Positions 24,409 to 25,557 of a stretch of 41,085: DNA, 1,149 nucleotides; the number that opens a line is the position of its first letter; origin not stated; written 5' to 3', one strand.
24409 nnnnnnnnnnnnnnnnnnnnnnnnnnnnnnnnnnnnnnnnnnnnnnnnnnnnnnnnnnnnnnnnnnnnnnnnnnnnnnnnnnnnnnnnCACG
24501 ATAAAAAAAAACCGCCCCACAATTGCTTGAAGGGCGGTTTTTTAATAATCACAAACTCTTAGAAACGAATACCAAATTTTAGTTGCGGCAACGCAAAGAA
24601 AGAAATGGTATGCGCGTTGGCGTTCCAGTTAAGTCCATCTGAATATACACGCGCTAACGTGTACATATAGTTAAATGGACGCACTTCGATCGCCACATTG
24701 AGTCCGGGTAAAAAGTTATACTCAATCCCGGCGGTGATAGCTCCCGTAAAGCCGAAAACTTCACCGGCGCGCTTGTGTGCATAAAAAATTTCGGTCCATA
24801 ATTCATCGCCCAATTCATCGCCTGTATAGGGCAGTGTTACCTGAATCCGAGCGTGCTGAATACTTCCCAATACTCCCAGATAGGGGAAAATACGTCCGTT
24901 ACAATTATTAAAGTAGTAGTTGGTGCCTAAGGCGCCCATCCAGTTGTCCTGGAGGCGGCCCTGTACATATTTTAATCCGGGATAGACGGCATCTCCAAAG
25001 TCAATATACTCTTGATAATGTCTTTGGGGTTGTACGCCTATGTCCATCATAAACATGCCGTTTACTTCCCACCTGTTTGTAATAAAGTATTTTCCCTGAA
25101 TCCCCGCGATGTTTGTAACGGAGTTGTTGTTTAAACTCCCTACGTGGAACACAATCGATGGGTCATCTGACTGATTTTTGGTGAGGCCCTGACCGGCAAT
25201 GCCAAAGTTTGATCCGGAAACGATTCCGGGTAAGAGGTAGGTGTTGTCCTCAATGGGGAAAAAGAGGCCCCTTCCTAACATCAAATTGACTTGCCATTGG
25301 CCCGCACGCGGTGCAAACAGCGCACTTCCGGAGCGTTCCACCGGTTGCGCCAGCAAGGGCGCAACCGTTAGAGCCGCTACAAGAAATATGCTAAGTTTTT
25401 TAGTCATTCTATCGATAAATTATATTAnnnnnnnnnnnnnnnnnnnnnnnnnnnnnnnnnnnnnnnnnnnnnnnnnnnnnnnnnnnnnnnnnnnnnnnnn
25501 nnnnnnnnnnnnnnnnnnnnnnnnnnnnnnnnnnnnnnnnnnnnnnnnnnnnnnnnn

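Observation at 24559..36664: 12-kb cluster of four giant lipoproteins and an outer-membrane beta-barrel with no recognisable enzymatic domain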

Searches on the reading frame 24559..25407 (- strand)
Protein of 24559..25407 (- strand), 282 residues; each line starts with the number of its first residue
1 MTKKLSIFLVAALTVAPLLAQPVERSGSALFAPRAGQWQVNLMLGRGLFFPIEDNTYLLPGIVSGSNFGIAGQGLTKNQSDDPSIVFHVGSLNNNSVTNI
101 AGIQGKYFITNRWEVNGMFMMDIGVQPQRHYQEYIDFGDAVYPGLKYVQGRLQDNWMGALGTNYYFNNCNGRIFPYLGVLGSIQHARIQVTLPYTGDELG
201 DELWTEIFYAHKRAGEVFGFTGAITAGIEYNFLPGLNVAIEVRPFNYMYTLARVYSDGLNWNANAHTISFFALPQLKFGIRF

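Call 5: search_protein_families(library=pfam, proteins=[window:24559-25407:-], max_evalue=0.1)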
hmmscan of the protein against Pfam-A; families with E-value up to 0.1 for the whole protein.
window:24559-25407:- (282 aa): 1 family
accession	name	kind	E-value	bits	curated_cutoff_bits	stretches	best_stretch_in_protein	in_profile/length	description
PF16961.11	OmpA_like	-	3.5e-09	37.2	26.6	1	178-282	92-195/195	Putative OmpA-OmpF-like porin family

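Call 6: search_protein_families(library=ncbifam, proteins=[window:24559-25407:-], max_evalue=0.1)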
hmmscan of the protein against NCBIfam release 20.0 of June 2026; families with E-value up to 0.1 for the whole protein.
window:24559-25407:- (282 aa): 0 families

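Call 12: search_solved_structures(query=window:24559-25407:-, max_evalue=1)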
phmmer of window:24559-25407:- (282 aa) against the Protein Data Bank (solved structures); distinct sequences matched with E-value up to 1: 1.
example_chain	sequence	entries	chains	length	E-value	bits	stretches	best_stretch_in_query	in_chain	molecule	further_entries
9om5_a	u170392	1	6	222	0.59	12.6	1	188-256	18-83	VRC35 Fab heavy chain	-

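Call 58: search_solved_structures(query=A3, max_evalue=10)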
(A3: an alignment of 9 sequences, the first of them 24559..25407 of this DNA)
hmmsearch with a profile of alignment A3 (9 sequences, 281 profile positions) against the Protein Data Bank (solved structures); distinct sequences matched with E-value up to 10: 0.

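Call 86: search_protein_families(library=phrogs, proteins=[window:24559-25407:-], max_evalue=0.001)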
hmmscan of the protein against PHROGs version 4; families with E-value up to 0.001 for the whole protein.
window:24559-25407:- (282 aa): 0 families

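Call 87: search_protein_families(library=padloc, proteins=[window:24559-25407:-], max_evalue=0.001)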
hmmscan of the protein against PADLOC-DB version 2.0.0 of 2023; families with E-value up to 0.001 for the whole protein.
window:24559-25407:- (282 aa): 0 families
